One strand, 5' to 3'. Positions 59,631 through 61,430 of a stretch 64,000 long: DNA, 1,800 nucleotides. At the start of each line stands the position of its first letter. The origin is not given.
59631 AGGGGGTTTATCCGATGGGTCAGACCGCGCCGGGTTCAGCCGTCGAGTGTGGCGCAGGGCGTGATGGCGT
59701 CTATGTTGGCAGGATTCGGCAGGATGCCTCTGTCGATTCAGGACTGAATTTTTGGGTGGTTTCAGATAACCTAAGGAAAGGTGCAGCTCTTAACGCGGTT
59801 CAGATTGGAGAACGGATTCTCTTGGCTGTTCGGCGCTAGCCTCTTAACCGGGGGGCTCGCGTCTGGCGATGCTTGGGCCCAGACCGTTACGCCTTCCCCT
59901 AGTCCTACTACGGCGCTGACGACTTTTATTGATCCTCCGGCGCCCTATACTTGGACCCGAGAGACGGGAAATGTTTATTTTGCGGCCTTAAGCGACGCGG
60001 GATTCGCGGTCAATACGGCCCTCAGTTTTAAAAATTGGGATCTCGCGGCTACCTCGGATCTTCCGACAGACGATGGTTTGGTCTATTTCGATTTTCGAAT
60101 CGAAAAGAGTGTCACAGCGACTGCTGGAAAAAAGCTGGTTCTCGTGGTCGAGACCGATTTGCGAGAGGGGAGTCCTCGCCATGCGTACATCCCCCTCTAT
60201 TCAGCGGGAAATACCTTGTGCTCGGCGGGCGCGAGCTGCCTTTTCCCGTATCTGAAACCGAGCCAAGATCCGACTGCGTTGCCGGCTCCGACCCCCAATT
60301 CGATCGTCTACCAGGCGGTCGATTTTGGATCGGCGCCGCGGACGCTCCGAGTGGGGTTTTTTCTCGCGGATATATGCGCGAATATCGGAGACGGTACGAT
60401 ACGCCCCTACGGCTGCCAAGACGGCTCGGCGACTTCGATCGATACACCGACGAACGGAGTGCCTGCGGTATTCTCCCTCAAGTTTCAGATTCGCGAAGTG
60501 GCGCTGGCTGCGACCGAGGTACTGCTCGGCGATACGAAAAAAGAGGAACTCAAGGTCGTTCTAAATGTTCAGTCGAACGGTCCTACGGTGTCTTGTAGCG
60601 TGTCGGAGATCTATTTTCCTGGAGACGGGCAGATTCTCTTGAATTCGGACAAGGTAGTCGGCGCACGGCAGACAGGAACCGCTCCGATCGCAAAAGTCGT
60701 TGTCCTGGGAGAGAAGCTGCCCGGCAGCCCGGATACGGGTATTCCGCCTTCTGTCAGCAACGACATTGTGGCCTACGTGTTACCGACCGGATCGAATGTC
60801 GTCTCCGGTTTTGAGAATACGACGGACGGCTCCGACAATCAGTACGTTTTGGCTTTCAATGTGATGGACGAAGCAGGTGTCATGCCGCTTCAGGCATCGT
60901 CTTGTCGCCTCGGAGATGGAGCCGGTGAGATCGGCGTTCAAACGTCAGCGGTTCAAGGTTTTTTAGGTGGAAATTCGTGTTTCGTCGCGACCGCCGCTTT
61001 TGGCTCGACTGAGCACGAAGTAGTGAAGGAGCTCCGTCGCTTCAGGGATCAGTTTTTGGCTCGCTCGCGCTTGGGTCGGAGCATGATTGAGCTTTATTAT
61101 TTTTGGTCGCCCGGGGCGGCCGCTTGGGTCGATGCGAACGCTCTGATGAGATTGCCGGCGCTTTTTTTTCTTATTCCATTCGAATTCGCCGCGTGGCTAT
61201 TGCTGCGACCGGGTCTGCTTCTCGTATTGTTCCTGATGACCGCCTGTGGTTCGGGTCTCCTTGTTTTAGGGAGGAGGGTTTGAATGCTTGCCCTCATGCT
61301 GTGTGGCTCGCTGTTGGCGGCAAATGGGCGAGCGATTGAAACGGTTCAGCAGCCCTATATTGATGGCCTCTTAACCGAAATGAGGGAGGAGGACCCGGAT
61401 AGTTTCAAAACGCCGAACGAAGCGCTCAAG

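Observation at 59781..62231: Secreted protein with conserved Cys-containing C-terminal module co-transcribed with a beta-barrel OMP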

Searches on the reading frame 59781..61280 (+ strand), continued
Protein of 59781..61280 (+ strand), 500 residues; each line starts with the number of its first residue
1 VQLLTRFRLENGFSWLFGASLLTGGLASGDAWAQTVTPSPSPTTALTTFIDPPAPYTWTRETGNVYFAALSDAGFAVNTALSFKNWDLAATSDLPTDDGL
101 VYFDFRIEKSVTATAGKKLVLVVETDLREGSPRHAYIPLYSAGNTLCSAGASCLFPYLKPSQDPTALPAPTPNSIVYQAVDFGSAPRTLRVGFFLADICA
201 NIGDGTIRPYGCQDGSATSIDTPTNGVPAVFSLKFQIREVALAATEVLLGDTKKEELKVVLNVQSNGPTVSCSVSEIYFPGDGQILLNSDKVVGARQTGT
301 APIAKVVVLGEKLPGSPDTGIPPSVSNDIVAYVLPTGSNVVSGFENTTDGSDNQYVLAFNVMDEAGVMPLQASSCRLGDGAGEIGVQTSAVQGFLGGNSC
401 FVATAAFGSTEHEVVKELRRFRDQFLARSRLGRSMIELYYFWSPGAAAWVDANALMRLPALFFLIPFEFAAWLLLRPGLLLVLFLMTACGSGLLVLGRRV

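Call 80: fold_search(model_id=the predicted structure, library=pdb)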
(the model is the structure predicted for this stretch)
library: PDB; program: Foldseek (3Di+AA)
matches with E <= 10: 1011; with E <= 0.001: 50
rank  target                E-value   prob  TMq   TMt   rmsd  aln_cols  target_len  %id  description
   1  7b0x_C                5.8e-06  1.00  0.17  0.34  11.9       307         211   10  Crystal structure of the ternary complex of the E. coli type 1 pilus proteins FimC, FimI and the N-terminal domain of  (released 2021-12-08)
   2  9fx8_C                1.5e-05  1.00  0.16  0.32  11.7       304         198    9  Cryo-EM structure of the FimI-bound type 1 pilus assembly platform complex - Local refinement (released 2025-06-04)
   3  7b0w_C                1.8e-05  0.99  0.15  0.28  12.4       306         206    9  Crystal structure of the E. coli type 1 pilus assembly inhibitor FimI bound to FimC (released 2021-12-08)
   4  3sqb_C                2.8e-05  1.00  0.17  0.34  11.7       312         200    9  Structure of the major type 1 pilus subunit FimA bound to the FimC chaperone (released 2012-05-30)
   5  4dwh_A                4.8e-05  0.99  0.16  0.32  12.3       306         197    9  Structure of the major type 1 pilus subunit FIMA bound to the FIMC (2.5 A resolution) (released 2012-05-30)
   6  3f6i_A                5.1e-05  0.98  0.15  0.28  11.7       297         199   10  Structure of the SeMet labeled F4 fibrial chaperone FaeE (released 2009-05-19)
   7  8jmw_A                5.7e-05  1.00  0.17  0.17  15.2       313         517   10  Fibril form of serine peptidase Vpr (released 2023-12-06)
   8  2os7_C                5.7e-05  0.96  0.15  0.28  13.7       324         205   10  Caf1M periplasmic chaperone tetramer (released 2007-04-17)
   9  3bwu_C                6.7e-05  0.99  0.15  0.31  12.2       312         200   10  Crystal structure of the ternary complex of FimD (N-Terminal Domain, FimDN) with FimC and the N-terminally truncated p (released 2008-03-04)
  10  4dwh_C                7.5e-05  1.00  0.17  0.35  12.4       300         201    9  Structure of the major type 1 pilus subunit FIMA bound to the FIMC (2.5 A resolution) (released 2012-05-30)
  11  3dsn_A                7.5e-05  0.97  0.15  0.29  12.3       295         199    8  Crystal structure of the complex of the Caf1M chaperone with the mini-fiber of two Caf1 subunits (Caf1:Caf1), carrying (released 2009-07-14)
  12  2os7_A                7.5e-05  0.97  0.15  0.29  14.1       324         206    9  Caf1M periplasmic chaperone tetramer (released 2007-04-17)
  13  3rfz_C                8.9e-05  0.99  0.16  0.33  11.6       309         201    9  Crystal structure of the FimD usher bound to its cognate FimC:FimH substrate (released 2011-06-01)
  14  2os7_E                8.9e-05  0.97  0.15  0.30  13.4       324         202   10  Caf1M periplasmic chaperone tetramer (released 2007-04-17)
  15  9ijj_P                1.1e-04  0.93  0.17  0.15  17.5       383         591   10  In situ structure of the central apparatus in mouse sperm axoneme. (released 2025-06-04)
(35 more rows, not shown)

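Call 92: search_protein_families(library=pfam, proteins=[P0007], max_evalue=0.01)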
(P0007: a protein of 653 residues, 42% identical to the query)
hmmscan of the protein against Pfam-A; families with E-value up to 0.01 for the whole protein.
P0007 (653 aa): 0 families

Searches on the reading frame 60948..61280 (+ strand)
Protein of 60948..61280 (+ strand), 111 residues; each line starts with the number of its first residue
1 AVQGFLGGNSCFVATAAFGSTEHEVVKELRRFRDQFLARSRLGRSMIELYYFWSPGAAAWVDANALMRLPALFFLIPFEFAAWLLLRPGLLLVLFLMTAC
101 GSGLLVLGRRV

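Call 56: search_protein_representatives(protein=window:60948-61280:+)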
Query: 111 residues. Proteins with E-value up to 0.001 (for the whole library): 12898; up to 1e-10: 691; up to 1e-30: 0. The best 150 are listed.
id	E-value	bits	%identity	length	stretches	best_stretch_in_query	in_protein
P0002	1.4e-25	105.9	60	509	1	1-96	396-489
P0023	3.0e-25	104.9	58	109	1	6-109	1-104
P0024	8.3e-24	100.2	42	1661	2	7-87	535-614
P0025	7.4e-23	97.2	49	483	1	1-103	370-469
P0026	2.2e-22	95.6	50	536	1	2-105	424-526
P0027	2.9e-22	95.3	48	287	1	2-98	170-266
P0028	4.5e-22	94.7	48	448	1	2-100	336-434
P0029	5.8e-22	94.3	48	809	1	2-110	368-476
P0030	1.5e-21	93.0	48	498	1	1-109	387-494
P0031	1.6e-21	92.9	50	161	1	1-105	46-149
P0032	2.2e-21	92.4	39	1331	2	7-95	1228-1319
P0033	2.4e-21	92.3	46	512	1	2-99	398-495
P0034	2.5e-21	92.2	51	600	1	2-97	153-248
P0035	3.0e-21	92.0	48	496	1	1-105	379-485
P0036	5.1e-21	91.3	45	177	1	2-108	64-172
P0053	1.1e-19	87.0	51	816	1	2-89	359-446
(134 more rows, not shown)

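Call 86: find_encoding_contigs(protein=P0034, flank=3000, max_places=2)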
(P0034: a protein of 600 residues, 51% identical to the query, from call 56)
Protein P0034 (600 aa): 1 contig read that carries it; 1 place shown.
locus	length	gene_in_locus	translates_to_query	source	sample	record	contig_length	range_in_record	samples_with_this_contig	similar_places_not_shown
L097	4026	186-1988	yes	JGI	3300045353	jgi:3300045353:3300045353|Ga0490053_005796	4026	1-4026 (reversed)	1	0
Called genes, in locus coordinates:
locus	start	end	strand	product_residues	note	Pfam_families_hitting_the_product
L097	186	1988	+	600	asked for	-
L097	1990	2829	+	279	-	PF01416:PseudoU_synth_1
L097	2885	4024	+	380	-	?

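Call 87: find_encoding_contigs(protein=P0053, flank=5000, max_places=2)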
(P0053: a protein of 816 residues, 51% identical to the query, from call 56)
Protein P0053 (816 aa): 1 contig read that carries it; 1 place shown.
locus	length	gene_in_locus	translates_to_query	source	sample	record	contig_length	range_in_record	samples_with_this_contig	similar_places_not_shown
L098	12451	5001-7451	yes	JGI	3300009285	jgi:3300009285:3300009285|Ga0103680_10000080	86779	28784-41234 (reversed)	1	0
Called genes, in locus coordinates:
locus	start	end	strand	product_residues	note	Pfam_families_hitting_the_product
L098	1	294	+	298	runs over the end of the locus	PF00892:EamA, PF10639:TMEM234 (faint), PF00892:EamA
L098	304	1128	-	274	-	-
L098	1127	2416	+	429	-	PF00149:Metallophos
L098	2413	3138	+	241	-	PF02666:PS_Dcarbxylase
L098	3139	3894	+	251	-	PF01066:CDP-OH_P_transf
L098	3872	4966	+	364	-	PF01118:Semialdhyde_dh, PF02774:Semialdhyde_dhC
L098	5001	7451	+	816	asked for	-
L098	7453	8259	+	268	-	PF01416:PseudoU_synth_1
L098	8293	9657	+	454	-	PF05697:Trigger_N, PF00254:FKBP_C, PF05698:Trigger_C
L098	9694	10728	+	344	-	PF07313:AmiA-like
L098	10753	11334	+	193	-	PF00574:CLP_protease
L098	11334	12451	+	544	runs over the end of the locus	PF00005:ABC_tran, PF00931:NB-ARC (faint), PF13476:AAA_23 (faint), PF13555:AAA_29 (faint), PF00004:AAA (faint), PF02463:SMC_N (faint), PF12848:ABC_tran_Xtn, PF00005:ABC_tran, +2 more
